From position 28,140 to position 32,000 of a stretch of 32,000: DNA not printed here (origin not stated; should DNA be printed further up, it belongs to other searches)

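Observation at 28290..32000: Unlisted giant ORF: SIR2 NADase-like domain fused to an NB-ARC STAND ATPase and helical repeats (candidate single-protein anti-phage system)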

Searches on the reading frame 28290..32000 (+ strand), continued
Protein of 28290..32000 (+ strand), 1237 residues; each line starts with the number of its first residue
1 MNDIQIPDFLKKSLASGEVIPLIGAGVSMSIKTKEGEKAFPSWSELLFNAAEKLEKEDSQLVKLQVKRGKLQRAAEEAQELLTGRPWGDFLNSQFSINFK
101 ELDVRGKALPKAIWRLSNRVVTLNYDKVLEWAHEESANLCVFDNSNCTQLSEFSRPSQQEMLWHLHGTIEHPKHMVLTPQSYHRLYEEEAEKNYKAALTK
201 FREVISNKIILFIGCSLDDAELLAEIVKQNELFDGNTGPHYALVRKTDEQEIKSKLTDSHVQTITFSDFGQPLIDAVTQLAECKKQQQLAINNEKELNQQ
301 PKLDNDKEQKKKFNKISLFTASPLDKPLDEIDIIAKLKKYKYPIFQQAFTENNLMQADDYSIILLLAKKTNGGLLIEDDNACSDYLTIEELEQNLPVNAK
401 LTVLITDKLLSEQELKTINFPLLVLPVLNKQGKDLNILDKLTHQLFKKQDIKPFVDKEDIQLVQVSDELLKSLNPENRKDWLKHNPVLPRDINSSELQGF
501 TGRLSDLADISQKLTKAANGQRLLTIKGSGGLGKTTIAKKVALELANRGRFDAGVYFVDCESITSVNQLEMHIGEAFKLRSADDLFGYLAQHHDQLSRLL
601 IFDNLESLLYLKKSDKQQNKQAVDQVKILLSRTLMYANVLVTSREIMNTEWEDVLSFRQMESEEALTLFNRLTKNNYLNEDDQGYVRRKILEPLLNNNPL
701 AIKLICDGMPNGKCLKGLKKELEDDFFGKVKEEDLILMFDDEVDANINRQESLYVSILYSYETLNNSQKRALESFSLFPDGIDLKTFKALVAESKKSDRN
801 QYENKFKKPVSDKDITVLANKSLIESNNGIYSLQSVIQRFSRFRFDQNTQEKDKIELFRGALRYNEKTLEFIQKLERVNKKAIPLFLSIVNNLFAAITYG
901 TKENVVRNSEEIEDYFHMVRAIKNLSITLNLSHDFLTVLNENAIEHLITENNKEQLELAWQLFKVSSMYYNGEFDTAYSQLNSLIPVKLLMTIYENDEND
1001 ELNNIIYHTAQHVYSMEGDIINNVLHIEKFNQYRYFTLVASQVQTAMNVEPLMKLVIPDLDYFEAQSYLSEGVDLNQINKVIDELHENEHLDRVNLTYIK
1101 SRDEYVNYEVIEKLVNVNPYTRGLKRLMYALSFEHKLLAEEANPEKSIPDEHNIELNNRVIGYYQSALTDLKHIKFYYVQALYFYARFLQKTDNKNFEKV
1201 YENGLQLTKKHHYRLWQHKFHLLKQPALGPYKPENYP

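Call 12: search_solved_structures(query=P0001, max_evalue=1, show_alignments=2)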
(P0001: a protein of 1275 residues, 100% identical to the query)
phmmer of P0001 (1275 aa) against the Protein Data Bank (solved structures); distinct sequences matched with E-value up to 1: 10.
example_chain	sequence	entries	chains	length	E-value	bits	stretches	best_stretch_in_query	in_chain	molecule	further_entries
9r3e_B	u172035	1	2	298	3.3e-08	35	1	17-269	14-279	Protein FAM118B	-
9r0p_B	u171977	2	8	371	6e-08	34.1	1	17-269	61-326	Protein FAM118B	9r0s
9v0g_E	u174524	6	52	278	1.7e-05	26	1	8-233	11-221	NAD-dependent protein deacetylase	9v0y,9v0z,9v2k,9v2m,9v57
9jbn_C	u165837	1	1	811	0.00032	21.8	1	510-574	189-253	Probable disease resistance protein At5g04720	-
9nbl_A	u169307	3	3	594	0.00065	20.8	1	518-549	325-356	Arsenite transporter ATPase-like protein,arsA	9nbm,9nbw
9nbo_A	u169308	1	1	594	0.0011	20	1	518-549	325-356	Arsenite transporter ATPase-like protein,arsA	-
9v12_i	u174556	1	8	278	0.0041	18.1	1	8-233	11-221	NAD-dependent protein deacetylase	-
8wc0_A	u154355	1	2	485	0.0043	18.1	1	111-247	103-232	NAD(+) hydrolase ThsA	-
1f48_A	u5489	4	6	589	0.048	14.6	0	506-553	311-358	ARSENITE-TRANSLOCATING ATPASE | ARSENICAL PUMP-DRIVING ATPASE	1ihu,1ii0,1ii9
8k60_I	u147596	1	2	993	0.19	12.6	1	497-675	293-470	Regulatory protein AfsR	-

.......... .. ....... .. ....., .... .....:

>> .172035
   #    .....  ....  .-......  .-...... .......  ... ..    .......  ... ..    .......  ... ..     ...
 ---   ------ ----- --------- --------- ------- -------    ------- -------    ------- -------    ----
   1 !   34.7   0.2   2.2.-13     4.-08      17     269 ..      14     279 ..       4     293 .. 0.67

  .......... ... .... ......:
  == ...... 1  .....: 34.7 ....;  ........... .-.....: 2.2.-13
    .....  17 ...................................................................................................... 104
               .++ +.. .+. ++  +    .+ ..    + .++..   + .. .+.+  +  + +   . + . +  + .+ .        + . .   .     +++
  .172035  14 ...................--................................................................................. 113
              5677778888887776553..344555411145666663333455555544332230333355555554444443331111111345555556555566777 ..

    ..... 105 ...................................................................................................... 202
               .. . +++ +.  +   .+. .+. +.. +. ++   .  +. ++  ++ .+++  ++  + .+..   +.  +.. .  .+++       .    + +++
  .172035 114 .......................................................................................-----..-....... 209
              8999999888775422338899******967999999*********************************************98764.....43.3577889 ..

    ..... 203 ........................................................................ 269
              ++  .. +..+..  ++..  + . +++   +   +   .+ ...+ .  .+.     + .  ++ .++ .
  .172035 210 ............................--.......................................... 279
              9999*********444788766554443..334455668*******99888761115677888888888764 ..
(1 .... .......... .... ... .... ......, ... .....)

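Call 19: search_protein_families(library=pfam, proteins=[P0062, P0094, P0099, P0074, P0081, P0046, P0108], max_evalue=0.001)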
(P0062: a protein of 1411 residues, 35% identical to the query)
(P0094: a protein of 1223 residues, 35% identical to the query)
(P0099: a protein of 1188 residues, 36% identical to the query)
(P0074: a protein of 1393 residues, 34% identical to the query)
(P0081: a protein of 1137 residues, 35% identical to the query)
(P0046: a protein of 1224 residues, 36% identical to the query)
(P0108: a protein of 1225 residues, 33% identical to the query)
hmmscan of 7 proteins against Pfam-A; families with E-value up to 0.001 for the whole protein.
P0062 (1411 aa): 4 families
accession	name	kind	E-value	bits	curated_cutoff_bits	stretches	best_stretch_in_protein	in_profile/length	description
PF13289.12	SIR2_2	-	1.9e-19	70.6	24.5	1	338-469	2-127/141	SIR2-like domain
PF00931.28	NB-ARC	-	6.4e-08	32.6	23.5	1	718-928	3-227/248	NB-ARC domain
PF12770.12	CHAT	-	1.3e-07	31.8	24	1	20-160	107-259/289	CHAT domain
PF13191.12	AAA_16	-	0.00053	21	32.6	0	713-772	2-63/167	AAA ATPase domain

P0094 (1223 aa): 6 families
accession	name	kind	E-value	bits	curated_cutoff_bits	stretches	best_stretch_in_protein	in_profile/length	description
PF13289.12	SIR2_2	-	2e-21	77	24.5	1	344-478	2-131/141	SIR2-like domain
PF12770.12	CHAT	-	3.6e-09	36.9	24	1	14-167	82-258/289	CHAT domain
PF00931.28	NB-ARC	-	5.4e-08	32.8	23.5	1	723-888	2-176/248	NB-ARC domain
PF05729.18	NACHT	-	7e-06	26.4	26.7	1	741-878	2-160/167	NACHT domain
PF13401.12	AAA_22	-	1.6e-05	25.6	27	1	739-840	5-109/130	AAA domain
PF13191.12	AAA_16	-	1.7e-05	25.8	32.6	1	719-787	2-64/167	AAA ATPase domain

P0099 (1188 aa): 4 families
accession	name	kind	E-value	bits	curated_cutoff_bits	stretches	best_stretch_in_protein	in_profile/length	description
PF13289.12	SIR2_2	-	2.1e-19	70.5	24.5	1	338-473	2-131/141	SIR2-like domain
PF12770.12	CHAT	-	3.4e-08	33.7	24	1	20-157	107-256/289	CHAT domain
PF00931.28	NB-ARC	-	6e-08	32.7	23.5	1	718-920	3-219/248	NB-ARC domain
PF13191.12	AAA_16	-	0.00033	21.6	32.6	0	713-772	2-63/167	AAA ATPase domain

P0074 (1393 aa): 6 families
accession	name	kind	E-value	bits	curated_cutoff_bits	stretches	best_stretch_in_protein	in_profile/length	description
PF13289.12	SIR2_2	-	2e-22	80.3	24.5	1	289-423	4-131/141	SIR2-like domain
PF16452.10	Phage_CI_C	-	1.2e-12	48.3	27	1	49-147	3-99/101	Bacteriophage CI repressor C-terminal domain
PF00931.28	NB-ARC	-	1.4e-05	24.9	23.5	1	677-865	9-203/248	NB-ARC domain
PF13191.12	AAA_16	-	3.6e-05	24.7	32.6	1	665-744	1-78/167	AAA ATPase domain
PF20720.3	nSTAND3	-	0.00012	22.3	27.2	1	681-852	11-152/155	Novel STAND NTPase 3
PF13401.12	AAA_22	-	0.00043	21.1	27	0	688-778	6-97/130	AAA domain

P0081 (1137 aa): 9 families
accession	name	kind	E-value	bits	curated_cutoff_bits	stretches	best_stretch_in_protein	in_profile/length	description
PF13289.12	SIR2_2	-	5.1e-19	69.2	24.5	1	122-257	2-131/141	SIR2-like domain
PF13401.12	AAA_22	-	1.3e-08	35.6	27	1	506-617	5-121/130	AAA domain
PF05729.18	NACHT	-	4.9e-08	33.4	26.7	1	509-647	3-162/167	NACHT domain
PF00931.28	NB-ARC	-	6.6e-07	29.3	23.5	1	491-692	2-212/248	NB-ARC domain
PF20703.3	nSTAND1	-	1.1e-05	25.7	27.1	1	482-638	11-164/379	Novel STAND NTPase 1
PF20720.3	nSTAND3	-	1.2e-05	25.4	27.2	1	505-662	16-149/155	Novel STAND NTPase 3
PF13191.12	AAA_16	-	2.9e-05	25.1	32.6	1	486-576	1-100/167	AAA ATPase domain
PF13173.12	AAA_14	-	0.00012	22.5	27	1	507-618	3-96/129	AAA domain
PF03266.21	NTPase_1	-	0.00032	21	23.9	1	510-592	3-83/168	NTPase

P0046 (1224 aa): 4 families
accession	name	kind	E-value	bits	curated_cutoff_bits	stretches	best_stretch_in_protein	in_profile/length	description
PF13289.12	SIR2_2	-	3.3e-21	76.3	24.5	1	124-266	4-139/141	SIR2-like domain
PF20720.3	nSTAND3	-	3.9e-06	27.1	27.2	1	498-647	8-133/155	Novel STAND NTPase 3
PF00931.28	NB-ARC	-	4.8e-06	26.5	23.5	1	492-708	4-221/248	NB-ARC domain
PF13191.12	AAA_16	-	0.00013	22.9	32.6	1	485-578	1-85/167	AAA ATPase domain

P0108 (1225 aa): 2 families
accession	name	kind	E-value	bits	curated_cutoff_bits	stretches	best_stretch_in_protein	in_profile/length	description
PF13289.12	SIR2_2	-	1.6e-19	70.9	24.5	1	122-251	2-124/141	SIR2-like domain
PF00931.28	NB-ARC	-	1.9e-07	31.1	23.5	1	517-729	17-240/248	NB-ARC domain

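Call 25: search_solved_structures(query=A1, max_evalue=1, show_alignments=0)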
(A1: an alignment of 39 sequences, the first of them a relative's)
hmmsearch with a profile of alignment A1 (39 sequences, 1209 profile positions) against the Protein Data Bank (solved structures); distinct sequences matched with E-value up to 1: 50.
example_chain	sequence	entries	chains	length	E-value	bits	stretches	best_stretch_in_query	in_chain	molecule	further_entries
9r3e_B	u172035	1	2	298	9.1e-15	56.6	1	14-272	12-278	Protein FAM118B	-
9r0p_B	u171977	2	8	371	1.1e-14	56.3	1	14-272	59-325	Protein FAM118B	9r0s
6lhx_A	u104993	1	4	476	1.9e-11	45.6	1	123-253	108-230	ThsA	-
8zsf_D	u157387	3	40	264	3.2e-10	41.6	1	8-229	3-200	Sir2 family NAD-dependent protein deacetylase | KomC, SIR2 domain protein, NADase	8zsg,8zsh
8bto_A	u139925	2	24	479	3.5e-10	41.4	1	124-253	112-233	NAD(+) hydrolase ThsA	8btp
9xvc_H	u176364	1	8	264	2e-08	35.6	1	8-229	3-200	KomC(H146N), a SIR2-domain NADase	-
8zsi_E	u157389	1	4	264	2.7e-08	35.2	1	8-229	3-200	Sir2 family NAD-dependent protein deacetylase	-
9v0g_E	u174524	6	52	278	1.1e-06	29.9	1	112-226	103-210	NAD-dependent protein deacetylase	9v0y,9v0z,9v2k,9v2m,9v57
8wc0_A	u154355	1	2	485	9.2e-06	26.8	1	125-250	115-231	NAD(+) hydrolase ThsA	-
7jlv_A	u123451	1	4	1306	1.5e-05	26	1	490-688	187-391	Disease resistance protein Roq1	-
7jlu_A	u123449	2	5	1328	1.6e-05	26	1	490-688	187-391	Disease resistance protein Roq1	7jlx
8k60_I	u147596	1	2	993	0.00013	23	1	486-670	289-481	Regulatory protein AfsR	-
9jbn_C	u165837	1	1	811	0.00036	21.5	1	502-662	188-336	Probable disease resistance protein At5g04720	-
1f48_A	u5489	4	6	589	0.0011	19.9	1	490-541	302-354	ARSENITE-TRANSLOCATING ATPASE | ARSENICAL PUMP-DRIVING ATPASE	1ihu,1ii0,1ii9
9nbl_A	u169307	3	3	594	0.0012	19.8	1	513-543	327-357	Arsenite transporter ATPase-like protein,arsA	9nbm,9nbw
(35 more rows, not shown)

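Call 33: list_cluster_members(proteins=[P0001, P0006, P0013, P0022, P0046, P0070, P0058, P0092, P0106, P0060])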
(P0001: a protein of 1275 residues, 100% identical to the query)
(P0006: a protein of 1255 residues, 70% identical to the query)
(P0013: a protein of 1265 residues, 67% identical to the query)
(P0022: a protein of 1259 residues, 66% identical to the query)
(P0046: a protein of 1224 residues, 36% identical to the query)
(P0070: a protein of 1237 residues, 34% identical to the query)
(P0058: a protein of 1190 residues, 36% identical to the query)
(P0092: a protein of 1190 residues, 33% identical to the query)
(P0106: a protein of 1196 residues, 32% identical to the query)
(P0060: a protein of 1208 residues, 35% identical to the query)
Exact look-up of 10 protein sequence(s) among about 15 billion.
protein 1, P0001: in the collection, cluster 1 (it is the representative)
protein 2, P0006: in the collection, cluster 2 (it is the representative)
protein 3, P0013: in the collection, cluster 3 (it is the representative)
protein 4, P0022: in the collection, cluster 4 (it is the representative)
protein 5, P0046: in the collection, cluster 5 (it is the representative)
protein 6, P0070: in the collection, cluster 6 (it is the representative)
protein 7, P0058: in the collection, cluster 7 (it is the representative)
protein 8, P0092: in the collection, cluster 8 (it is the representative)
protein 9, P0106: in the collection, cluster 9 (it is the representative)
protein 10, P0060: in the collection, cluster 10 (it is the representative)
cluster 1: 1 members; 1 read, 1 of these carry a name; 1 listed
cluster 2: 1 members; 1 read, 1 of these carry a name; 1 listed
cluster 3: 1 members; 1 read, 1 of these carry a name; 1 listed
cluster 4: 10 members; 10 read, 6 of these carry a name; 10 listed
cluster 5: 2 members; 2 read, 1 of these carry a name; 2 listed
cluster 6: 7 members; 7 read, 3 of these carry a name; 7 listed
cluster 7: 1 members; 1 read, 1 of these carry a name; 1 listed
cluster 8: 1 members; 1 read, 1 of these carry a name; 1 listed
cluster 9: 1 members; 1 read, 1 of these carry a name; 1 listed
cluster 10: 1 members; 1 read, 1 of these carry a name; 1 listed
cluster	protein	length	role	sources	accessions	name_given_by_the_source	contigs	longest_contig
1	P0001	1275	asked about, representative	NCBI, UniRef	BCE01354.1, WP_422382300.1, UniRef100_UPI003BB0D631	SIR2 family protein [Marinicellulosiphila megalodicopiae] | SIR2 family protein n=1 Tax=Marinicellulosiphila megalodicopiae TaxID=2724896 ...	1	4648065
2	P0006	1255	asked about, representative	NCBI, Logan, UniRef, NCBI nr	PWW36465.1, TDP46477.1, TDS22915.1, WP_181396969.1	NB-ARC domain-containing protein [Idiomarina loihiensis] | SIR2 family protein n=1 Tax=Idiomarina TaxID=135575 RepID=UPI000D9ACD57 | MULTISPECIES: SIR2 family protein [Idiomarina]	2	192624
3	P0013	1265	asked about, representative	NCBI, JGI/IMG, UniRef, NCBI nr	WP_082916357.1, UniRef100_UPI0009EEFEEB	SIR2 family protein [Pseudoalteromonas neustonica] | SIR2 family protein n=1 Tax=Pseudoalteromonas neustonica TaxID=1840331 RepID=UPI0009EEFEEB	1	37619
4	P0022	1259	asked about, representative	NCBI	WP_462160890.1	SIR2 family protein [Pseudoalteromonas maricaloris]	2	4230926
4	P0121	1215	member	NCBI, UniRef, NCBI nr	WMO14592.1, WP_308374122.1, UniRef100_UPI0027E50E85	SIR2 family protein [Pseudoalteromonas piscicida] | SIR2 family protein n=1 Tax=Pseudoalteromonas piscicida TaxID=43662 RepID=UPI0027E50E85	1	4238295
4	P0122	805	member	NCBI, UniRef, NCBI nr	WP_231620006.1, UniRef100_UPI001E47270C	SIR2 family protein [Pseudoalteromonas sp. SWYJZ98] | SIR2 family protein n=1 Tax=Pseudoalteromonas sp. SWYJZ98 TaxID=2792060 ...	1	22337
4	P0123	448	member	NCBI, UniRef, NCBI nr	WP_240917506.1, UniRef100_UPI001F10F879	SIR2 family protein [Pseudoalteromonas sp. Z9A6] | SIR2 family NAD-dependent protein deacylase n=1 Tax=Pseudoalteromonas sp. Z9A6 ...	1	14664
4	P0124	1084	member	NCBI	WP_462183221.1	SIR2 family protein [Pseudoalteromonas maricaloris]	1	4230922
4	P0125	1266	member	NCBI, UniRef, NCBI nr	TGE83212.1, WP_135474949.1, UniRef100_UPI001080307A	hypothetical protein C7Y70_10975 [Pseudoalteromonas sp. KS88] | SIR2 family protein n=1 Tax=Pseudoalteromonas sp. KS88 TaxID=2109918 RepID=UPI001080307A | SIR2 family protein [Pseudoalteromonas sp. KS88]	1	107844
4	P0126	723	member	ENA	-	-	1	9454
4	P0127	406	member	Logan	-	-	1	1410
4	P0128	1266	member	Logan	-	-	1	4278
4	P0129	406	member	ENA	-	-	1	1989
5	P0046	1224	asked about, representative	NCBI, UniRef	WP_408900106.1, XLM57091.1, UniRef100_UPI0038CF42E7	SIR2 family protein [Photobacterium piscicola] | SIR2 family protein n=1 Tax=Photobacterium piscicola TaxID=1378299 RepID=UPI0038CF42E7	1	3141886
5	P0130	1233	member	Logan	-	-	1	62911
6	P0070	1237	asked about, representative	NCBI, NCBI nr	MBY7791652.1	SIR2 family protein [Vibrio fluvialis]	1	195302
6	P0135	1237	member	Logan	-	-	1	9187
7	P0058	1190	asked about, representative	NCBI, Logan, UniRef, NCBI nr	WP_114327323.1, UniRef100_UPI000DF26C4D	SIR2 family protein [Candidatus Colwellia aromaticivorans] | SIR2 family protein n=1 Tax=Candidatus Colwellia aromaticivorans TaxID=2267621 ...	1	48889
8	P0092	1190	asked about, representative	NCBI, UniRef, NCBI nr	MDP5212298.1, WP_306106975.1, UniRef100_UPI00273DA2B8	SIR2 family protein [Pseudoalteromonas tunicata] | SIR2 family protein n=1 Tax=Pseudoalteromonas tunicata TaxID=314281 RepID=UPI00273DA2B8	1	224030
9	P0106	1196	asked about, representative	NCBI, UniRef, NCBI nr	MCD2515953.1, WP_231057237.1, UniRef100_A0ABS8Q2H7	SIR2 family protein [Massilia sp. G4R7] | SIR2 family protein n=1 Tax=Massilia phyllostachyos TaxID=2898585 RepID=A0ABS8Q2H7_9BURK | SIR2 family protein [Massilia phyllostachyos]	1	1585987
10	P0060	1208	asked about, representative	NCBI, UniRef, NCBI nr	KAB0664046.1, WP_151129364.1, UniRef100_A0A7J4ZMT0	hypothetical protein F6V25_14660 [Oryzomonas japonica] | AAA+ ATPase domain-containing protein n=1 Tax=Oryzomonas japonica TaxID=2603858 ... | SIR2 family protein [Oryzomonas japonica]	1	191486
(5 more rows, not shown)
